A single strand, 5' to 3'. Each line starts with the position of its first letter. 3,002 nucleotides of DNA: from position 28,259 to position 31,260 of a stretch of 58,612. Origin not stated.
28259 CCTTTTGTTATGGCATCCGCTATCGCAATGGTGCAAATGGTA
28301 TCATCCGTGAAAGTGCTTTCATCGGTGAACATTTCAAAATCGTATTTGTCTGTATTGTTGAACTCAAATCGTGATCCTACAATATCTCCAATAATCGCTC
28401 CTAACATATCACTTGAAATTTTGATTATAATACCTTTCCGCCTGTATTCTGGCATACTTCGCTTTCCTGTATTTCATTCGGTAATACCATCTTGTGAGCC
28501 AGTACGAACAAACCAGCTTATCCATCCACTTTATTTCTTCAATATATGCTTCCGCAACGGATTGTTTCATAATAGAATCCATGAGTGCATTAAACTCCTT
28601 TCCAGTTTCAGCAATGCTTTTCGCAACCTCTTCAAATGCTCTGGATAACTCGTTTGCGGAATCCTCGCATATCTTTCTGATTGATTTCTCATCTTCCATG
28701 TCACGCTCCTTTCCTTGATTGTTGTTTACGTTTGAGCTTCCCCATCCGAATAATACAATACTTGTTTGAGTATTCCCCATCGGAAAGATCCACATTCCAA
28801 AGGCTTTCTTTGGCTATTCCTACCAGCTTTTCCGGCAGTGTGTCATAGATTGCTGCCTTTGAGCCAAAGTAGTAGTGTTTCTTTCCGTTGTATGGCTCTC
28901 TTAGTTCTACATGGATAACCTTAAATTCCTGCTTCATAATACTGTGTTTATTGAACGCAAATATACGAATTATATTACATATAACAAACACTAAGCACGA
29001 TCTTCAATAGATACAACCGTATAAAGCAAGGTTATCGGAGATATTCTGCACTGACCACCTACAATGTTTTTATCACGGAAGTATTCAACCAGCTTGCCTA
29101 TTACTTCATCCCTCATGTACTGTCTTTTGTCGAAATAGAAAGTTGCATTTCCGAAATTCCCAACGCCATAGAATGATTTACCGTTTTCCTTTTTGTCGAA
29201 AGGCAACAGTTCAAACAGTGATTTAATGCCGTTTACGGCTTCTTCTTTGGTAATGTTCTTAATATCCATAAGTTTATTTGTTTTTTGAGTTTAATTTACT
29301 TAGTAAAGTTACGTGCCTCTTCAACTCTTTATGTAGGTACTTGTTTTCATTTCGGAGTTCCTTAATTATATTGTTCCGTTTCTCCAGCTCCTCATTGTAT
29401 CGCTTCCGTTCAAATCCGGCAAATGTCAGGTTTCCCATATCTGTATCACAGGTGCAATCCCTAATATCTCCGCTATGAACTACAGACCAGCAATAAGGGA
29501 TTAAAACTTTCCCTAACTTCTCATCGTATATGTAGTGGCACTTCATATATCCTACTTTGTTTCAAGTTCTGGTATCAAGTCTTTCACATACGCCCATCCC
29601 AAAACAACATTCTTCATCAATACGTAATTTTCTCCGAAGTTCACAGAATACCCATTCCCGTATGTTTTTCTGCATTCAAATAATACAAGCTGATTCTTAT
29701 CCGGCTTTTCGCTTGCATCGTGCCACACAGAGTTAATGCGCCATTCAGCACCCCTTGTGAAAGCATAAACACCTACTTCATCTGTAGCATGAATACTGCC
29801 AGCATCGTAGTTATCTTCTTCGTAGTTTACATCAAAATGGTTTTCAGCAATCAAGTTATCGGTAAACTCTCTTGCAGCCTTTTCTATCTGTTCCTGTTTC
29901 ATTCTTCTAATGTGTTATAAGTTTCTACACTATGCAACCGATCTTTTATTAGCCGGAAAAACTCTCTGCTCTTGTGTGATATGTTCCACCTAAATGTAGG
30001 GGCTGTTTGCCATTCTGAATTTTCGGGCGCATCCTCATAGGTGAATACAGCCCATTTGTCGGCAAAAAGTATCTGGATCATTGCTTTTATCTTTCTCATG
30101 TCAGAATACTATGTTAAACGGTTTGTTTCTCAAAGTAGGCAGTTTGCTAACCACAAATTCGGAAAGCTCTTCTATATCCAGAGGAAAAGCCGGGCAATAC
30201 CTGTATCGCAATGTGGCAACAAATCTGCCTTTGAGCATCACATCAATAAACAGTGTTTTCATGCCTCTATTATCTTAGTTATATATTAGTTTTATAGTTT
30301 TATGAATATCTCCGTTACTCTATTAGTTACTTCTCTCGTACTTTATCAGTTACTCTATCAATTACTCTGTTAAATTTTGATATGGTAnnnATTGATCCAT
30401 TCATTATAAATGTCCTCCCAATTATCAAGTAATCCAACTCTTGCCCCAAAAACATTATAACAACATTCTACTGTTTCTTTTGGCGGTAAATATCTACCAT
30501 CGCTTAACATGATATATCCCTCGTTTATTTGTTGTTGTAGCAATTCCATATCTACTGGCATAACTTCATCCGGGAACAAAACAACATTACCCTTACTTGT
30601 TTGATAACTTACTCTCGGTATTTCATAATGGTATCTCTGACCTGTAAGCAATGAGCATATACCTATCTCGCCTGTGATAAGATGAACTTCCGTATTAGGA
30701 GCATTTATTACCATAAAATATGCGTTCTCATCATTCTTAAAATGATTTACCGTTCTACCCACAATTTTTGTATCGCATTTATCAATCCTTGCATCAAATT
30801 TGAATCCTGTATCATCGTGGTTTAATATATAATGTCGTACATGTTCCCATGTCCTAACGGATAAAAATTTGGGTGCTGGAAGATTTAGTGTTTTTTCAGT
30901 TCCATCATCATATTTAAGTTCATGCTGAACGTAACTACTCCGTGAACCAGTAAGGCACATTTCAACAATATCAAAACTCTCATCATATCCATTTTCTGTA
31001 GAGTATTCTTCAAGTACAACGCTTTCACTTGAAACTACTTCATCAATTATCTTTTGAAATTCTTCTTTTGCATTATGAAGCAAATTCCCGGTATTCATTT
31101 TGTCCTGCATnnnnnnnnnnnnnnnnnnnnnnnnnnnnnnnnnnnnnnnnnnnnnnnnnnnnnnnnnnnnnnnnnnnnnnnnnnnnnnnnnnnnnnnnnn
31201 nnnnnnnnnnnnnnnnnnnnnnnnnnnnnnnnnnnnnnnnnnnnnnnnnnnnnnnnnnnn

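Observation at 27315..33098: Leftward accessory island of about 14 mostly ORFan genes splitting the structural module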

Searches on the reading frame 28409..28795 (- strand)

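Call 4: search_protein_families(library=pfam, max_evalue=0.01, proteins=[window:28409-28795:-])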
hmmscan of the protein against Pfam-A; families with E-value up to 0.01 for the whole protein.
window:28409-28795:- (128 aa): 0 families

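Call 7: search_protein_families(library=phrogs, max_evalue=0.01, proteins=[window:28409-28795:-])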
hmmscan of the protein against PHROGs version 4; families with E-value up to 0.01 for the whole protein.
window:28409-28795:- (128 aa): 3 families
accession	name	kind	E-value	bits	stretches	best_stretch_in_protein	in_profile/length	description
phrog_32472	-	unknown function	3.8e-17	63.5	1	43-128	6-91/91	-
phrog_20198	-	other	0.0012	20.2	1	36-89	34-87/103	ATPase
phrog_9472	-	unknown function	0.0086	16.6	1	26-113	33-114/248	-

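Call 17: search_protein_families(library=padloc, max_evalue=0.01, proteins=[window:28409-28795:-])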
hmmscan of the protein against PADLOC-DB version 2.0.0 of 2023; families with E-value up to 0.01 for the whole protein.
window:28409-28795:- (128 aa): 1 family
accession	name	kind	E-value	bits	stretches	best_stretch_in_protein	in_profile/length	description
PDLC01193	Cas11b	-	0.004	15.1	1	32-110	24-100/164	CAS-I-B; effector_SS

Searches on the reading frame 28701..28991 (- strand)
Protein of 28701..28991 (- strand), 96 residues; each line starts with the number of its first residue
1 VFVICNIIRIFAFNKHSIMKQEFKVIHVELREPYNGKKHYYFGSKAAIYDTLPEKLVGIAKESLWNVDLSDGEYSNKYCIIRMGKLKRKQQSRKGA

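Call 4: search_protein_families(library=pfam, max_evalue=0.01, proteins=[window:28701-28991:-])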
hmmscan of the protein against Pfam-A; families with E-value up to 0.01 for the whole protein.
window:28701-28991:- (96 aa): 0 families

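Call 7: search_protein_families(library=phrogs, max_evalue=0.01, proteins=[window:28701-28991:-])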
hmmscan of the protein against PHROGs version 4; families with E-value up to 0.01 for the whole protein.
window:28701-28991:- (96 aa): 1 family
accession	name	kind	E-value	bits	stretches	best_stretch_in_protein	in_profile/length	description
phrog_10608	-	unknown function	4.8e-32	111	1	19-94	1-78/81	-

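Call 63: search_protein_families(library=pfam, max_evalue=5, proteins=[window:28701-28937:-])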
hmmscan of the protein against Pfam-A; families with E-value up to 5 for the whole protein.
window:28701-28937:- (78 aa): 0 families

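Call 81: search_solved_structures(query=A3, max_evalue=10, show_alignments=3)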
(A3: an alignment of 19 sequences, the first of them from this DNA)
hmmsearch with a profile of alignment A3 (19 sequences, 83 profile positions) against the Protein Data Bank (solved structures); distinct sequences matched with E-value up to 10: 9.
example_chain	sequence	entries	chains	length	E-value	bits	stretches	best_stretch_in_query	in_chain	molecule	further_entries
4kki_A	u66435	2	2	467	0.088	16.3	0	26-59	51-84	Transcobalamin-1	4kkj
4cbt_A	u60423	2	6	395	0.7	13.4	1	24-53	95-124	HISTONE DEACETYLASE 4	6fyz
4cby_A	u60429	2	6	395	0.71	13.4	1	24-53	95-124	HISTONE DEACETYLASE 4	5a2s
5zop_G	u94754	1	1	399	0.72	13.3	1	24-53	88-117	Histone deacetylase 4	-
5zoo_G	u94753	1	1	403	0.73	13.3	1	24-53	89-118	Histone deacetylase 4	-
2vqw_G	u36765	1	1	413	0.77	13.3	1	24-53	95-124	HISTONE DEACETYLASE 4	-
2vqj_A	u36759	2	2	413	0.77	13.2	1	24-53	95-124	HISTONE DEACETYLASE 4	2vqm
2vqo_A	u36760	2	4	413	0.8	13.2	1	24-53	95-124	HISTONE DEACETYLASE 4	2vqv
2vqq_A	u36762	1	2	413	0.8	13.2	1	24-53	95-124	HISTONE DEACETYLASE 4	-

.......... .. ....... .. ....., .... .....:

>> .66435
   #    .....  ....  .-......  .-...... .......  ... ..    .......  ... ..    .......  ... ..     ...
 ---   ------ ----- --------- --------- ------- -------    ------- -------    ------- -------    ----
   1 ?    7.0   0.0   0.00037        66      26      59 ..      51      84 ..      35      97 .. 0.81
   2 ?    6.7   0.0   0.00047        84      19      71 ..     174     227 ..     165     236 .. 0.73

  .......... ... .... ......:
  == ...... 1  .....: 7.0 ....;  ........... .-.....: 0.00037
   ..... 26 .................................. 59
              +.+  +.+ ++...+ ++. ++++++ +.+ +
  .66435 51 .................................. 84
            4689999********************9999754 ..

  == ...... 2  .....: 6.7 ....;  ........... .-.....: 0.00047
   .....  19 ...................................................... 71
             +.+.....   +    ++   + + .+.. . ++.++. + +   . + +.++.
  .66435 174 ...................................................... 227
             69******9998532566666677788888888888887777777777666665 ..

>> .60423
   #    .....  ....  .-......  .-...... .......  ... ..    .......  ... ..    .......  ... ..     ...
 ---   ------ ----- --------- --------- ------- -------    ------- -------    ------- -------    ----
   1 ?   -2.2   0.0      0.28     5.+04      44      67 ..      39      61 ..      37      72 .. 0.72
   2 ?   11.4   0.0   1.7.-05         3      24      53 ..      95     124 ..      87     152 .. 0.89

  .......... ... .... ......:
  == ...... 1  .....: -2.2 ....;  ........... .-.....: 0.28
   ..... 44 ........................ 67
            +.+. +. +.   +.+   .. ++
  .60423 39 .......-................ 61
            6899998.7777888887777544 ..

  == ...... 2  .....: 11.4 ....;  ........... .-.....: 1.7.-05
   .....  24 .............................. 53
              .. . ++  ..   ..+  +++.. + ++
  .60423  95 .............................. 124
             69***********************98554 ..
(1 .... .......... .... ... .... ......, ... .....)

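Call 82: find_homologous_proteins(query=A3, max_evalue=0.001)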
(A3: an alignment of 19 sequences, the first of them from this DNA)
Query A3 (19 sequences) (78 aa, profile of the alignment): 734 proteins with E <= 0.001 among 4112 candidates; the best 120 are listed.
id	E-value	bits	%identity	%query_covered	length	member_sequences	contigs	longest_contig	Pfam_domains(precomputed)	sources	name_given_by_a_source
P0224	6.0e-37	143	64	96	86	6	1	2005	-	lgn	-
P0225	8.8e-37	143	63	96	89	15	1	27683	-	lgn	-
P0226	1.7e-36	142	77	96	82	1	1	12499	-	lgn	-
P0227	2.4e-36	142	80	96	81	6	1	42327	-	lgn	-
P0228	3.3e-36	141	57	96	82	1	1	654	-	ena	-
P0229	4.0e-36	141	59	96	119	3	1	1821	-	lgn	-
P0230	4.5e-36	141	63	96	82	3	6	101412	-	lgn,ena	-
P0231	5.1e-36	141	61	96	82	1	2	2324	-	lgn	-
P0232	5.5e-36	140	59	96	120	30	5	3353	-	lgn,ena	-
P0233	5.8e-36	140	64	96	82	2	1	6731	-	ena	-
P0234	6.0e-36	140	59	96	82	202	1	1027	-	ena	-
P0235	7.2e-36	140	63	96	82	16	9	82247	-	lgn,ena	-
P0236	1.2e-35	139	63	96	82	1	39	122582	-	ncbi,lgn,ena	-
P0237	1.2e-35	139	64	96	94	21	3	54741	-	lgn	-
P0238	1.3e-35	139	59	96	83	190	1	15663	-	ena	-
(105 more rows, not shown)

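Call 87: search_protein_families(library=padloc, max_evalue=0.01, proteins=[window:28701-28937:-])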
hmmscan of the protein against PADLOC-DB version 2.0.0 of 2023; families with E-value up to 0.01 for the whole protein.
window:28701-28937:- (78 aa): 0 families

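Call 88: search_protein_families(library=ncbifam, max_evalue=0.01, proteins=[window:28701-28937:-])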
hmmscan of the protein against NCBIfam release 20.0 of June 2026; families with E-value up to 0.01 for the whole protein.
window:28701-28937:- (78 aa): 0 families

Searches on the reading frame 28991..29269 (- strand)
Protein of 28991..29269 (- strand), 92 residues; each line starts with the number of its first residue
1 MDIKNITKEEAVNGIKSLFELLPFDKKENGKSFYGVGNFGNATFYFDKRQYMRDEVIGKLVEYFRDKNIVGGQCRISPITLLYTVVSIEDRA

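Call 4: search_protein_families(library=pfam, max_evalue=0.01, proteins=[window:28991-29269:-])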
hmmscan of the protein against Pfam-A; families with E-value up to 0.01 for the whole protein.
window:28991-29269:- (92 aa): 0 families

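Call 7: search_protein_families(library=phrogs, max_evalue=0.01, proteins=[window:28991-29269:-])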
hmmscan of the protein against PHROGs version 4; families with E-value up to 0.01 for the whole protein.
window:28991-29269:- (92 aa): 0 families

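Call 63: search_protein_families(library=pfam, max_evalue=5, proteins=[window:28991-29269:-])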
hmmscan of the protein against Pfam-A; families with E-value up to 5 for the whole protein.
window:28991-29269:- (92 aa): 1 family
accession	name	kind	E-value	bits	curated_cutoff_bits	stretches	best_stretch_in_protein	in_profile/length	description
PF21968.2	TcdA1_RBD_3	-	0.067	13.8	27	1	3-59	9-68/106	TcdA1, receptor binding domain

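Call 87: search_protein_families(library=padloc, max_evalue=0.01, proteins=[window:28991-29269:-])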
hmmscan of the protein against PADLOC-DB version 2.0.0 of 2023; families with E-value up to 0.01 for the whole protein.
window:28991-29269:- (92 aa): 0 families

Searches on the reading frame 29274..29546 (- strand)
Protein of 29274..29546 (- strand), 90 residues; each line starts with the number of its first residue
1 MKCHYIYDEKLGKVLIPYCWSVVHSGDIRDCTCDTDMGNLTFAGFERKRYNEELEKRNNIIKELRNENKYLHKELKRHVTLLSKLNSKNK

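Call 3: search_protein_families(library=pfam, max_evalue=0.01, proteins=[window:29274-29546:-])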
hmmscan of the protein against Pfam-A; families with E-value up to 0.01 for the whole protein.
window:29274-29546:- (90 aa): 1 family
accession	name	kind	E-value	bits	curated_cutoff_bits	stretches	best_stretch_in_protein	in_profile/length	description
PF16342.10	DUF4972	-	0.0076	16.6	28.8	1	13-74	8-69/128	Domain of unknown function (DUF4972)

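Call 6: search_protein_families(library=phrogs, max_evalue=0.01, proteins=[window:29274-29546:-])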
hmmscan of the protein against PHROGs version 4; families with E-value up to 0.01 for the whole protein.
window:29274-29546:- (90 aa): 1 family
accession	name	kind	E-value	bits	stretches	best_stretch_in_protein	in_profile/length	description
phrog_24654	-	unknown function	6.8e-42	142.5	1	1-84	2-83/85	-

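Call 87: search_protein_families(library=padloc, max_evalue=0.01, proteins=[window:29274-29546:-])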
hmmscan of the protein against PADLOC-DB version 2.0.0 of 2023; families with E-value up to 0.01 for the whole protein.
window:29274-29546:- (90 aa): 0 families

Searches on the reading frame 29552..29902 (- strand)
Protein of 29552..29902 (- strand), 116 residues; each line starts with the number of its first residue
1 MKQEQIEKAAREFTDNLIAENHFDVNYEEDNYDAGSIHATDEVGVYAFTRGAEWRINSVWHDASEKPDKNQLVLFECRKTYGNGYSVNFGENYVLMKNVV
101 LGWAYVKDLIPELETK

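Call 3: search_protein_families(library=pfam, max_evalue=0.01, proteins=[window:29552-29902:-])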
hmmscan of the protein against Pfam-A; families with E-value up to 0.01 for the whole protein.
window:29552-29902:- (116 aa): 0 families

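Call 6: search_protein_families(library=phrogs, max_evalue=0.01, proteins=[window:29552-29902:-])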
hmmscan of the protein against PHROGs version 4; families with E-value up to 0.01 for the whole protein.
window:29552-29902:- (116 aa): 1 family
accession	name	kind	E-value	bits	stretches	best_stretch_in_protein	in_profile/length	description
phrog_32914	-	unknown function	7.4e-17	62.8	1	1-115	1-109/119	-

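Call 17: search_protein_families(library=padloc, max_evalue=0.01, proteins=[window:29552-29902:-])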
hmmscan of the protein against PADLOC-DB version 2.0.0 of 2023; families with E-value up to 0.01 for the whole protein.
window:29552-29902:- (116 aa): 0 families

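Call 63: search_protein_families(library=pfam, max_evalue=5, proteins=[window:29552-29902:-])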
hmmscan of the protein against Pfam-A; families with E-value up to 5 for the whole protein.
window:29552-29902:- (116 aa): 0 families

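Call 88: search_protein_families(library=ncbifam, max_evalue=0.01, proteins=[window:29552-29902:-])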
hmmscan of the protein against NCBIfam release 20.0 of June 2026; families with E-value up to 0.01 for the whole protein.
window:29552-29902:- (116 aa): 0 families

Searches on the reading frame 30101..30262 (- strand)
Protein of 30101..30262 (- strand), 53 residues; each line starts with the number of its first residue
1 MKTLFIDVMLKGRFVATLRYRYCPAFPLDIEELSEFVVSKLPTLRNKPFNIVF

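Call 3: search_protein_families(library=pfam, max_evalue=0.01, proteins=[window:30101-30262:-])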
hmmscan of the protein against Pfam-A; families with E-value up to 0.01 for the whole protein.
window:30101-30262:- (53 aa): 0 families

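Call 6: search_protein_families(library=phrogs, max_evalue=0.01, proteins=[window:30101-30262:-])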
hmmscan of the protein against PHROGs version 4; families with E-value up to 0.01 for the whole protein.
window:30101-30262:- (53 aa): 1 family
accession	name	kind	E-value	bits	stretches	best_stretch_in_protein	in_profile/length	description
phrog_24381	-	unknown function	5.1e-18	65.6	1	1-50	1-50/58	-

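Call 87: search_protein_families(library=padloc, max_evalue=0.01, proteins=[window:30101-30262:-])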
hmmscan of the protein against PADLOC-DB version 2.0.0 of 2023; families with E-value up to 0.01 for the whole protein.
window:30101-30262:- (53 aa): 0 families

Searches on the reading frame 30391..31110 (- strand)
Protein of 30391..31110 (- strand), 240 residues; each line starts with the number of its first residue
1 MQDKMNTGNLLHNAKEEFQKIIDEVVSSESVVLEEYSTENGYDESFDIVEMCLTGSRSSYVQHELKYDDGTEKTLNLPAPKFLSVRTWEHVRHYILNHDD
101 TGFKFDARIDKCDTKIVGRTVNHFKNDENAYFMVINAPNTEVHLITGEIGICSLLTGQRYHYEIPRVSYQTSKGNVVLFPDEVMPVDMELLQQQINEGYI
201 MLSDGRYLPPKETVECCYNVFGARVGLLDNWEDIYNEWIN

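Call 39: search_protein_representatives(protein=window:30391-31110:-)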
Query: 240 residues. Proteins with E-value up to 0.001 (for the whole library): 103; up to 1e-10: 80; up to 1e-30: 26. The best 103 are listed.
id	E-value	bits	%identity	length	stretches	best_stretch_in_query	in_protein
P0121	1.7e-118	410.8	75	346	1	1-238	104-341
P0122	3.2e-92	324.8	62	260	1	2-240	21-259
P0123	3.2e-81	288.7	79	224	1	80-238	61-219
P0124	8.8e-75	267.7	76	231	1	87-238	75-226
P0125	1.6e-60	221.0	45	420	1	11-240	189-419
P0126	9.2e-60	218.5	44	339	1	1-239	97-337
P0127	6.0e-56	206.0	72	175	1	35-162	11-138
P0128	7.0e-56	205.8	81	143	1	127-238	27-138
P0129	6.5e-54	199.4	85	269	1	134-238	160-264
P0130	5.5e-53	196.3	81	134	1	137-239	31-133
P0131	7.0e-52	192.7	78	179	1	129-238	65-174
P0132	7.9e-44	166.3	76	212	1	138-238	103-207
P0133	4.7e-41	157.3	77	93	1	151-240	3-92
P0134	7.7e-40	153.3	44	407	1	79-236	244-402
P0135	8.5e-40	153.2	40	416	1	8-237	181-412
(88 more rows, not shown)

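Call 67: predict_structure(alignment_id=A2)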
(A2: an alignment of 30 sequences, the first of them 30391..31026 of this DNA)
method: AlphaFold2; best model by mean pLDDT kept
length: 212 residues; sequences in the alignment: 30
mean_pLDDT: 91.2   pTM: 0.84
mean pLDDT of the five models: 91.2, 90.7, 90.4, 90.1, 89.9
residues with pLDDT >= 90: 170; 70-90: 28; 50-70: 10; < 50: 4
segments of 3 or more residues with pLDDT < 50: 8-10
pLDDT, mean of each block of 10 residues (from residue 1): 53 84 83 94 95 95 93 81 95 92 96 95 95 94 96 97 97 96 97 93 95 89
secondary structure, 60 per line:
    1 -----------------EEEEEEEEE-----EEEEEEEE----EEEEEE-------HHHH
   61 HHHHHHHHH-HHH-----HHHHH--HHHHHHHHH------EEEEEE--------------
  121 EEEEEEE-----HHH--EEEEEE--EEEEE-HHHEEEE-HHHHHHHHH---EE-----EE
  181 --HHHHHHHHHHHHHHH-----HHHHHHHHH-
elements in order: E18-26 E32-39 E44-49 H57-69 H79-83 H86-94 E101-106 E121-127 E138-143 E146-150 E155-158 H160-168 H183-197 H203-211

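Call 70: fold_search(model_id=the predicted structure, library=pdb)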
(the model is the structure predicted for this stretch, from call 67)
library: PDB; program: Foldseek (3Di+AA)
matches with E <= 10: 1275; with E <= 0.001: 0
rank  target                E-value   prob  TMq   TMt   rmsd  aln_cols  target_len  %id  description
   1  8chv_B                4.4e-03  0.15  0.11  0.14  21.2       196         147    8  Crystal structure of human PURA (fragment Glu57-Glu212, PUR repeat I and II) R140P mutant (released 2024-02-21)
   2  5fgp_A                7.0e-03  0.15  0.10  0.14  17.6       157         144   11  Crystal structure of D. melanogaster Pur-alpha repeat I-II in complex with DNA. (released 2016-01-20)
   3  3k44_A                1.2e-02  0.12  0.11  0.14  20.7       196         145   10  Crystal Structure of Drosophila melanogaster Pur-alpha (released 2009-10-27)
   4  3k44_B                2.4e-02  0.12  0.10  0.15  16.5       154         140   10  Crystal Structure of Drosophila melanogaster Pur-alpha (released 2009-10-27)
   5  8chu_A                2.4e-02  0.09  0.10  0.14  20.3       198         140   10  Crystal structure of human PURA repeat I-II K97E mutant (released 2024-02-21)
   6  2dyb_B                2.9e-02  0.28  0.19  0.15  22.9       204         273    9  The crystal structure of human p40(phox) (released 2007-01-23)
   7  7swf_A                3.1e-02  0.21  0.17  0.07  25.8       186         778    8  Cryo-EM structure of Arabidopsis Ago10-guide-target RNA complex in a central duplex conformation (released 2022-08-03)
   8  4iuq_B                3.4e-02  0.28  0.17  0.24  16.5       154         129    6  crystal structure of SHH1 SAWADEE domain (released 2013-05-01)
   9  8vaj_A                6.2e-02  0.11  0.16  0.05  24.2       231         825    6  Human Argonaute3 bound to cityRNA and target RNA (released 2024-10-16)
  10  4iur_A                7.0e-02  0.25  0.18  0.26  16.8       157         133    7  crystal structure of SHH1 SAWADEE domain in complex with H3K9me3 peptide (released 2013-05-01)
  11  7pua_DB               7.4e-02  0.18  0.17  0.04  18.4       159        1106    8  Middle assembly intermediate of the Trypanosoma brucei mitoribosomal small subunit (released 2022-03-02)
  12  4iuu_A                7.9e-02  0.23  0.18  0.27  16.9       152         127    7  Crystal structure of SHH1 SAWADEE domain in complex with H3K9me1 peptide (released 2013-05-01)
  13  6z1p_Ac               8.3e-02  0.20  0.18  0.15  16.0       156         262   10  Structure of the mitochondrial ribosome from Tetrahymena thermophila (released 2020-06-24)
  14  4iup_B                9.4e-02  0.21  0.18  0.26  16.9       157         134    6  crystal structure of Se-substituted arabidopsis thaliana SHH1 SAWADEE domain L200M/L218M mutant (released 2013-05-01)
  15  4iup_A                1.2e-01  0.21  0.19  0.27  16.7       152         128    8  crystal structure of Se-substituted arabidopsis thaliana SHH1 SAWADEE domain L200M/L218M mutant (released 2013-05-01)
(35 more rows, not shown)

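Call 74: fold_search(model_id=the predicted structure, library=viral)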
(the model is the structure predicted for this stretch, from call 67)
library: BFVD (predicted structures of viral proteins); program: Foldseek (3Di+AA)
matches with E <= 10: 1385; with E <= 0.001: 0
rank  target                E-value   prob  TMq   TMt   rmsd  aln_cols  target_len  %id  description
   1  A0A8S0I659            6.2e-03  0.51  0.18  0.19  13.6       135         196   13  (no name in the UniProt tables at hand)
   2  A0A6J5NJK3            8.3e-03  0.82  0.24  0.28  15.4       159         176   11  Uncharacterized protein [uncultured Caudovirales phage]
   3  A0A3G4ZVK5            1.1e-02  0.15  0.15  0.11  20.6       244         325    9  Uncharacterized protein [Dasosvirus sp.]
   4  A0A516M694            1.3e-02  0.28  0.14  0.20  16.9       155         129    9  (no name in the UniProt tables at hand)
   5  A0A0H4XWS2            1.7e-02  0.09  0.12  0.10  20.6       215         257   11  Uncharacterized protein [Salmon gill poxvirus]
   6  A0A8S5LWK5            2.3e-02  0.41  0.24  0.22  17.0       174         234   12  Uncharacterized protein [Siphoviridae sp. ct3pR10]
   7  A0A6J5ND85            2.5e-02  0.63  0.24  0.34  14.4       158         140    9  Uncharacterized protein [uncultured Caudovirales phage]
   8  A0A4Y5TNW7            2.5e-02  0.51  0.23  0.20  18.8       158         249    8  Uncharacterized protein [Bordetella phage vB_BbrP_BB8]
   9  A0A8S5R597            2.7e-02  0.96  0.24  0.47  12.4        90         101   11  Zinc-ribbon domain protein [Siphoviridae sp. ctcMb1]
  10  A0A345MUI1            2.7e-02  0.18  0.16  0.20  20.3       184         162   13  (no name in the UniProt tables at hand)
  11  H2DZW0                2.7e-02  0.18  0.15  0.08  16.0       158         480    9  Polyprotein 1 (Fragment) [uncultured virus]
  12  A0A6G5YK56            2.9e-02  0.57  0.21  0.32  13.4       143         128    7  (no name in the UniProt tables at hand)
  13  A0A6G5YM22            3.0e-02  0.69  0.26  0.16  26.3       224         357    9  (no name in the UniProt tables at hand)
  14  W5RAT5                3.0e-02  0.14  0.14  0.09  20.6       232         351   10  HNH endonuclease [Staphylococcus phage phiIBB-SEP1]
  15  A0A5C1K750            3.4e-02  0.60  0.30  0.32  12.0       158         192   12  Uncharacterized protein [Pseudomonas phage vB_PaeM_PS119XW]
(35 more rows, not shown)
